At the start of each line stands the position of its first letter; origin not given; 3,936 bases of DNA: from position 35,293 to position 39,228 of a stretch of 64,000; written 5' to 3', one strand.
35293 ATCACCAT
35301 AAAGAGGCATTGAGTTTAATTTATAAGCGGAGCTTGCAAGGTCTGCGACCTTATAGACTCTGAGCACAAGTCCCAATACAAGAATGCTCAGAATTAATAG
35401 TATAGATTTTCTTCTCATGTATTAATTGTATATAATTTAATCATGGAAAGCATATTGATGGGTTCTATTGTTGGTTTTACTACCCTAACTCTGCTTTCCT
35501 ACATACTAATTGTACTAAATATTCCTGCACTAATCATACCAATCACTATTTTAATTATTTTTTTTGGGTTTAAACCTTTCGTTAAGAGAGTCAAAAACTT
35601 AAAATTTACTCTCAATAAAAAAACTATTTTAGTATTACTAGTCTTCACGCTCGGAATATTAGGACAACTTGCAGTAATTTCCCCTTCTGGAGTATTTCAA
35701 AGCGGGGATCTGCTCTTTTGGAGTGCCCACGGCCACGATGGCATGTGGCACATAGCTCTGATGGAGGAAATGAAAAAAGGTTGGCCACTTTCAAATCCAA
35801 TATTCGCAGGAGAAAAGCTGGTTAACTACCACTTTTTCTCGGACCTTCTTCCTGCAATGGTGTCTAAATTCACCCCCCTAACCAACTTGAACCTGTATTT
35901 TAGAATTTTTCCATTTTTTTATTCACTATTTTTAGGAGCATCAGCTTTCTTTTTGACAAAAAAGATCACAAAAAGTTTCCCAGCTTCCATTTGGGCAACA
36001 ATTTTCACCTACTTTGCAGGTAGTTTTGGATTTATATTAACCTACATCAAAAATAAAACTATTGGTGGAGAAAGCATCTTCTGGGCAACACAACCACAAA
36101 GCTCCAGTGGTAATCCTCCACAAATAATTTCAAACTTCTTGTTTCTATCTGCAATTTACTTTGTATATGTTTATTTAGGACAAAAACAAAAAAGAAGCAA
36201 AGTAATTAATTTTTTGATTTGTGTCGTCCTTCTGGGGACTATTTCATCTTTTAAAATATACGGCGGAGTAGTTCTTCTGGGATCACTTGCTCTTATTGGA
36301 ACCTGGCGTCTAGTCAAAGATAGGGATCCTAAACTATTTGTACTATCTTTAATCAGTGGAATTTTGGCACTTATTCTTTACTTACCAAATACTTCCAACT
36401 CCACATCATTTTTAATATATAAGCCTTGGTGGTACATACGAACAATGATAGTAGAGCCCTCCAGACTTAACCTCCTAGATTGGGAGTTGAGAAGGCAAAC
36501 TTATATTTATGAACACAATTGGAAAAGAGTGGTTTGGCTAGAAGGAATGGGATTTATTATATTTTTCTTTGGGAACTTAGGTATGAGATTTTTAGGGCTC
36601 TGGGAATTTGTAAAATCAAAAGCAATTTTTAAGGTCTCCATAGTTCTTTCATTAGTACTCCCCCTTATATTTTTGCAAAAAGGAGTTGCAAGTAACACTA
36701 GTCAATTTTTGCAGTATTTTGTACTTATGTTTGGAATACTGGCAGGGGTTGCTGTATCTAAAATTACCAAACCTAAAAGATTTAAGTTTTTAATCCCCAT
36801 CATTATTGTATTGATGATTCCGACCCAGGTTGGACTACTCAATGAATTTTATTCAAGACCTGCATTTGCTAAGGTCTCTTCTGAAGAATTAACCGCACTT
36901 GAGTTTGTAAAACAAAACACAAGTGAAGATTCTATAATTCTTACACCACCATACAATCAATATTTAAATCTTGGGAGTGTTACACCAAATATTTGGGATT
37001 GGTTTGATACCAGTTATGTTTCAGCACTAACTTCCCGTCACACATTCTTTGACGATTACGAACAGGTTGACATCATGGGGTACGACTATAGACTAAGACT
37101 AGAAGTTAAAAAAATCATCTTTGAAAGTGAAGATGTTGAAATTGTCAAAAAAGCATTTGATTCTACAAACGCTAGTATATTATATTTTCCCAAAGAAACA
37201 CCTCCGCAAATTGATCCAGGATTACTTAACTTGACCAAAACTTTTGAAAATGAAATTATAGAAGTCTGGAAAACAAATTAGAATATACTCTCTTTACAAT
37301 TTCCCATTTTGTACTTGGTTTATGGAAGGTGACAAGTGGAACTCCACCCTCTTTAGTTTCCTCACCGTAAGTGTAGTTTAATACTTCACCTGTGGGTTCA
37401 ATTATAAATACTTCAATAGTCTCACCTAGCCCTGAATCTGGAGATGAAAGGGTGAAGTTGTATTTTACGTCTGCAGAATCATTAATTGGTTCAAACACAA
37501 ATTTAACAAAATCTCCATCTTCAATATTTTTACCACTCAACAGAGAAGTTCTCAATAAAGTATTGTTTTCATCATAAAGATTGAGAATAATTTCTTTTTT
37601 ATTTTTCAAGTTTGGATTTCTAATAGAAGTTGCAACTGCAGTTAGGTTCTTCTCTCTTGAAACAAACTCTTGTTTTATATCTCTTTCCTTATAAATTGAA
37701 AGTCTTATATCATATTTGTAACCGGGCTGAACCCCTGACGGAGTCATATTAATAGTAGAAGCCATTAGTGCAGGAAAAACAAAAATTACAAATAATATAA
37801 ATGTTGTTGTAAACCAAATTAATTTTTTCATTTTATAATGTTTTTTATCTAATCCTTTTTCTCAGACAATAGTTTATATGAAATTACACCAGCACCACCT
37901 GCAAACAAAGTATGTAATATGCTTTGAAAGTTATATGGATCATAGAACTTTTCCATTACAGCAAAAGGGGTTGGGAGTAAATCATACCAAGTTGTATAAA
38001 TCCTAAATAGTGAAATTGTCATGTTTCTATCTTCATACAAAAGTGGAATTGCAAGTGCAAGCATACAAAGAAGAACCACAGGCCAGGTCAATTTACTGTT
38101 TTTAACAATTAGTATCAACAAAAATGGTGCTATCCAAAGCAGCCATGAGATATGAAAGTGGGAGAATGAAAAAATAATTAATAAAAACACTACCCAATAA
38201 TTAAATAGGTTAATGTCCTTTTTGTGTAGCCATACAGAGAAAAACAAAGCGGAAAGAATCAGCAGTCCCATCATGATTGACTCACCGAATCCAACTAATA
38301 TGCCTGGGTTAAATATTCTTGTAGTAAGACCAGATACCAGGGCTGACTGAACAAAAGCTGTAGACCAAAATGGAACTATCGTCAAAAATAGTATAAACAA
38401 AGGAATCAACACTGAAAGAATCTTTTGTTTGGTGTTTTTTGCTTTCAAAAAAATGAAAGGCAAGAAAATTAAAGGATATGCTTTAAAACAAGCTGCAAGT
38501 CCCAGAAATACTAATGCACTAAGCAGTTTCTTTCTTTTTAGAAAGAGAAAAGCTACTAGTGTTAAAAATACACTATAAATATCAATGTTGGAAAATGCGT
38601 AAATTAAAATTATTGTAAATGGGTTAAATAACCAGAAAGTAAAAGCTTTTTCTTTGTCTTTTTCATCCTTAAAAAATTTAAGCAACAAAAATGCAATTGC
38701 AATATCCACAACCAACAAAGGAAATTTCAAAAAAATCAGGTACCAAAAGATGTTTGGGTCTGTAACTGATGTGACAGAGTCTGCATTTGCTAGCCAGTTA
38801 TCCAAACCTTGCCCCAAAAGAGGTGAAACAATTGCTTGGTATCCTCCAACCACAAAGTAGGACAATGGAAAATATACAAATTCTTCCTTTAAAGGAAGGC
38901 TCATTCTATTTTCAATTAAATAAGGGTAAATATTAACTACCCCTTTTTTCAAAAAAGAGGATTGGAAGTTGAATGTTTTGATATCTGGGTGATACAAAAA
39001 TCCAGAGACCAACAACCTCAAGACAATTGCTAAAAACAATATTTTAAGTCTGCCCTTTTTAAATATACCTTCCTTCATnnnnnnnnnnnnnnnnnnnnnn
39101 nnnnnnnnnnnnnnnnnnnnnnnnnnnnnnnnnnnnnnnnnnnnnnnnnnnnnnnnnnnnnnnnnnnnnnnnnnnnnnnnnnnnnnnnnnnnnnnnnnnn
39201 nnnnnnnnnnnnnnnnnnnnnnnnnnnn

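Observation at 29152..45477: Massive tandem expansion of GT-C-type membrane glycosyltransferases: 17 polytopic membrane proteins in 64 kb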

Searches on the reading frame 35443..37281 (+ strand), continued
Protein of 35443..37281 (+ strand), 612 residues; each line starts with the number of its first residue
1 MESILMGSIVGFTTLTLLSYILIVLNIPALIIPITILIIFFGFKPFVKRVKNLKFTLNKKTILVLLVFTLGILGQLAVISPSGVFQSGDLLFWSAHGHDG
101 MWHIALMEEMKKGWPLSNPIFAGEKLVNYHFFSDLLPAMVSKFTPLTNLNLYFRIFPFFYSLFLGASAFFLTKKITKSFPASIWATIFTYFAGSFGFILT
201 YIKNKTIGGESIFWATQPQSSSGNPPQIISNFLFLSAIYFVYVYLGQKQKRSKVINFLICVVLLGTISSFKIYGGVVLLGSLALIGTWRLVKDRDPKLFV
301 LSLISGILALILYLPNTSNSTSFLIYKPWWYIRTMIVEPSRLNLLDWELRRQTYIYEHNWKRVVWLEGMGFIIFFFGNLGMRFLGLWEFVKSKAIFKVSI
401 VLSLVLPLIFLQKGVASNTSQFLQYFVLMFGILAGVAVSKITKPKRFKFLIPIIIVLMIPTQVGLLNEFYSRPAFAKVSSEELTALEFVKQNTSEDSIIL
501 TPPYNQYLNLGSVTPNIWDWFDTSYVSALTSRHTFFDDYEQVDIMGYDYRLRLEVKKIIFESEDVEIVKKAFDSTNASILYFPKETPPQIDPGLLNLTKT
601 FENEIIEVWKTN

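Call 88: fold_search(model_id=the predicted structure, library=pdb)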
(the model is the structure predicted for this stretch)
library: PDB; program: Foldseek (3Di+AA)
matches with E <= 10: 293; with E <= 0.001: 19
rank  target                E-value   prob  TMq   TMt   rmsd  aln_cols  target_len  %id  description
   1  9n9j_I                4.5e-08  1.00  0.51  0.46  14.9       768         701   11  Structure of a GRP94 folding intermediate engaged with a CCDC134- and FKBP11-bound secretory translocon (released 2025-11-19)
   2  8agc_A                8.3e-08  1.00  0.50  0.44  13.5       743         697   12  Structure of yeast oligosaccharylransferase complex with lipid-linked oligosaccharide and non-acceptor peptide bound (released 2022-12-07)
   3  8agb_A                1.1e-07  1.00  0.53  0.51  12.9       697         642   11  Structure of yeast oligosaccharylransferase complex with lipid-linked oligosaccharide bound (released 2022-12-07)
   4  8b6l_I                1.2e-07  1.00  0.49  0.45  13.8       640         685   11  Subtomogram average of the human Sec61-TRAP-OSTA-translocon (released 2022-12-07)
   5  7zlh_A                1.2e-07  1.00  0.43  0.40  13.3       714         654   12  Cryo-EM structure of C-mannosyltransferase CeDPY19, in apo state, bound to CMT2-Fab and anti-Fab nanobody (released 2023-01-11)
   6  7oci_F                1.3e-07  1.00  0.52  0.50  13.2       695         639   12  Cryo-EM structure of yeast Ost6p containing oligosaccharyltransferase complex (released 2022-02-16)
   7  6s7o_A                2.0e-07  1.00  0.50  0.47  13.8       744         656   13  Cryo-EM structure of human oligosaccharyltransferase complex OST-A (released 2019-12-18)
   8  6gxc_A                2.1e-07  1.00  0.48  0.42  13.6       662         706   11  Bacterial oligosaccharyltransferase PglB in complex with an inhibitory peptide and a reactive lipid-linked oligosaccha (released 2018-11-14)
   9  7zlg_A                2.2e-07  1.00  0.50  0.47  11.8       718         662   11  Cryo-EM structure of C-mannosyltransferase CeDPY19, in complex with acceptor peptide and bound to CMT2-Fab and anti-Fa (released 2023-01-11)
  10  8pn9_A                2.8e-07  1.00  0.51  0.48  12.3       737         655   12  Structure of human oligosaccharyltransferase OST-A complex bound to NGI-1 (released 2024-05-08)
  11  5ogl_A                3.6e-07  1.00  0.47  0.41  14.3       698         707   11  Structure of bacterial oligosaccharyltransferase PglB in complex with an acceptor peptide and an lipid-linked oligosac (released 2017-10-25)
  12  7e9s_A                5.9e-07  1.00  0.50  0.37  12.6       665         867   11  Archaeal oligosaccharyltransferase AglB from Archaeoglobus fulgidus in complex with an inhibitory peptide and a dolich (released 2021-09-08)
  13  6ezn_F                9.3e-07  1.00  0.51  0.49  13.5       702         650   12  Cryo-EM structure of the yeast oligosaccharyltransferase (OST) complex (released 2018-01-17)
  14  7zli_A                1.0e-06  1.00  0.50  0.47  12.1       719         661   12  Cryo-EM structure of C-mannosyltransferase CeDPY19, in complex with Dol25-P-Man and bound to CMT2-Fab and anti-Fab nan (released 2023-01-11)
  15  3waj                  1.5e-06  1.00  0.49  0.39  12.8       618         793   11  Crystal structure of the Archaeoglobus fulgidus oligosaccharyltransferase (O29867_ARCFU) complex with Zn and sulfate (released 2013-10-30)
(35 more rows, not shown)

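Call 89: list_cluster_members(proteins=[P0398, P0378, P0375, P0404, P0361, P0414])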
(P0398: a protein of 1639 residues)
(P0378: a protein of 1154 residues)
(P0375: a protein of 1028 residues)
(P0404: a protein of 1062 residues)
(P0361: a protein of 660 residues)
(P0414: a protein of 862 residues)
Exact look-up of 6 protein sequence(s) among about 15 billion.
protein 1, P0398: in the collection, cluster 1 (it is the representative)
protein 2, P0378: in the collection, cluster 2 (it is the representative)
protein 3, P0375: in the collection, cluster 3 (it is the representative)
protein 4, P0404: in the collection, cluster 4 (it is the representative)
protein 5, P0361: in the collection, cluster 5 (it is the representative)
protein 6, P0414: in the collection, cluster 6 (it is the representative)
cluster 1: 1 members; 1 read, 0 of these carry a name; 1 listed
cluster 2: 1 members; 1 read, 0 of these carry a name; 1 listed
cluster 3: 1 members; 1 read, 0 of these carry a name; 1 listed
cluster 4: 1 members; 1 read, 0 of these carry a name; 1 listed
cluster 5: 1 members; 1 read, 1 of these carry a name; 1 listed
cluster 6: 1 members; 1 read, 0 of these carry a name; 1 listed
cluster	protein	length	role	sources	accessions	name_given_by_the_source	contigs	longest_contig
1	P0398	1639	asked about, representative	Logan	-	-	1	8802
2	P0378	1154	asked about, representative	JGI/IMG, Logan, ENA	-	-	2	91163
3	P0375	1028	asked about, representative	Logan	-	-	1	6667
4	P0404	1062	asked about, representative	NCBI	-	-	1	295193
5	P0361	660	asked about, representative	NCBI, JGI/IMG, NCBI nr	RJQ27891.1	hypothetical protein C4577_00420 [Candidatus Parcubacteria bacterium] | MAG: hypothetical protein C4577_00420 [Candidatus Parcubacteria bacterium]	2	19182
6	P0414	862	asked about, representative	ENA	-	-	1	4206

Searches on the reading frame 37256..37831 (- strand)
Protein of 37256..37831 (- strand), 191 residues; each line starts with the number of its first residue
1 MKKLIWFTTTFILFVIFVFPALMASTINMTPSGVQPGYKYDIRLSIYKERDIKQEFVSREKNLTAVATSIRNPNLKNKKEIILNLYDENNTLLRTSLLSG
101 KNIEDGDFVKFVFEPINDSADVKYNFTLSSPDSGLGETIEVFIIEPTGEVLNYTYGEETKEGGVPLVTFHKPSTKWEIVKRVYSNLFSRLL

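Call 7: search_protein_families(library=pfam, proteins=[window:37256-37831:-], max_evalue=0.001)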
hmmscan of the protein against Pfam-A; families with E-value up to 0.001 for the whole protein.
window:37256-37831:- (191 aa): 0 families

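Call 12: search_protein_families(library=ncbifam, proteins=[window:37256-37831:-], max_evalue=0.01)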
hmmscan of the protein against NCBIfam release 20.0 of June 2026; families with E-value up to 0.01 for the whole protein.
window:37256-37831:- (191 aa): 0 families

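Call 60: find_homologous_proteins(query=window:37256-37831:-, max_evalue=0.001)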
Query window:37256-37831:- (191 aa): 159 proteins with E <= 0.001 among 292 candidates; the best 120 are listed.
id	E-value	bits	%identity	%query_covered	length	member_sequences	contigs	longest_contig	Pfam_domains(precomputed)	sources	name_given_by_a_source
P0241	1.9e-120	417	100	100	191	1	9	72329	-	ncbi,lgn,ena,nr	ncbi:hypothetical protein ISR94_01285 [Candidatus Microgenomates bacterium]|nr:hypothetical protein 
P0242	8.5e-78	278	64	100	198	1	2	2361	-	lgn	-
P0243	2.1e-77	277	65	100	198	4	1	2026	-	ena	-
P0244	7.4e-77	275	65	100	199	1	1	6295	-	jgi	jgi:hypothetical protein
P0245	1.6e-75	271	65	100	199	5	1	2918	-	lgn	-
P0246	2.5e-75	270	65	100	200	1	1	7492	-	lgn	-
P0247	2.9e-75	270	66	100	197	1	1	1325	-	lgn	-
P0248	4.3e-75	270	65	100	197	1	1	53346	-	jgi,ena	-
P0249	5.2e-74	266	64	100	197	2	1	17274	-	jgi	-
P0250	5.8e-74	266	64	100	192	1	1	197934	-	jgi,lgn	jgi:hypothetical protein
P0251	7.0e-74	266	63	100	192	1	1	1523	-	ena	-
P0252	8.2e-74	265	63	100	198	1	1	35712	-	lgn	-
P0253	9.0e-74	265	61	100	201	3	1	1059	-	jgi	-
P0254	1.3e-73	265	64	100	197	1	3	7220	-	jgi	jgi:hypothetical protein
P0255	1.7e-73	264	64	100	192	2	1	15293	-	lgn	-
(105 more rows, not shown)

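Call 64: search_protein_families(library=pfam, proteins=[window:37256-37831:-], max_evalue=10)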
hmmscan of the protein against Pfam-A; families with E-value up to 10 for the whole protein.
window:37256-37831:- (191 aa): 0 families

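Call 69: predict_structure(alignment_id=A2)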
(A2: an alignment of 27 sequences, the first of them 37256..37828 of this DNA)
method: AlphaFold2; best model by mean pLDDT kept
length: 190 residues; sequences in the alignment: 27
mean_pLDDT: 87.0   pTM: 0.80
mean pLDDT of the five models: 87.0, 86.3, 85.0, 82.1, 77.5
residues with pLDDT >= 90: 86; 70-90: 91; 50-70: 13; < 50: 0
segments of 3 or more residues with pLDDT < 50: none
pLDDT, mean of each block of 10 residues (from residue 1): 90 87 88 76 88 93 93 73 96 86 81 95 94 80 86 92 93 86 78
secondary structure, 60 per line:
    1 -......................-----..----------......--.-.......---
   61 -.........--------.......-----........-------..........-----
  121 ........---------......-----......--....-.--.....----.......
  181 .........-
elements in order: H2-23 E41-46 E51-57 E62-70 E79-85 E91-98 E106-115 E121-128 E138-143 E149-154 E157-160 E165-169 H174-189

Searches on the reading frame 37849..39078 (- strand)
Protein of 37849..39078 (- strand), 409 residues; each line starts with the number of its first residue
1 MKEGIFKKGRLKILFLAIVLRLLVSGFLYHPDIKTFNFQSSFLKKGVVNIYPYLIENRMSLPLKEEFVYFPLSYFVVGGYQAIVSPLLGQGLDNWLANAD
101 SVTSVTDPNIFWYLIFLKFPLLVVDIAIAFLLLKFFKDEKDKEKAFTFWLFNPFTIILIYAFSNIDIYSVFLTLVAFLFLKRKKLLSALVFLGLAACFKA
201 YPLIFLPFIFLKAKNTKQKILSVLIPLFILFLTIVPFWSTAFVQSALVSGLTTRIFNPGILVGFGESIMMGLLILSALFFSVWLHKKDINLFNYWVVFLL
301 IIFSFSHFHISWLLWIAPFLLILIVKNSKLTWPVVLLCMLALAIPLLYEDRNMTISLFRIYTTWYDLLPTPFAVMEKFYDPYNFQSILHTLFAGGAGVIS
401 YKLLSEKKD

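Call 3: search_protein_families(library=pfam, proteins=[window:37849-39078:-], max_evalue=0.01)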
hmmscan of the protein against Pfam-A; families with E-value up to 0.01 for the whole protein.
window:37849-39078:- (409 aa): 0 families

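Call 12: search_protein_families(library=ncbifam, proteins=[window:37849-39078:-], max_evalue=0.01)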
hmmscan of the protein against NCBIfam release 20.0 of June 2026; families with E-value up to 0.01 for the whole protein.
window:37849-39078:- (409 aa): 0 families

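Call 64: search_protein_families(library=pfam, proteins=[window:37849-39078:-], max_evalue=10)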
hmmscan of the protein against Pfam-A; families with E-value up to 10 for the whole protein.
window:37849-39078:- (409 aa): 1 family
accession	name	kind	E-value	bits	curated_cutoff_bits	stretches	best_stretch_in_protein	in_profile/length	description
PF09594.16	GT87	-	0.22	11.7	25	1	157-340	68-230/237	Glycosyltransferase family 87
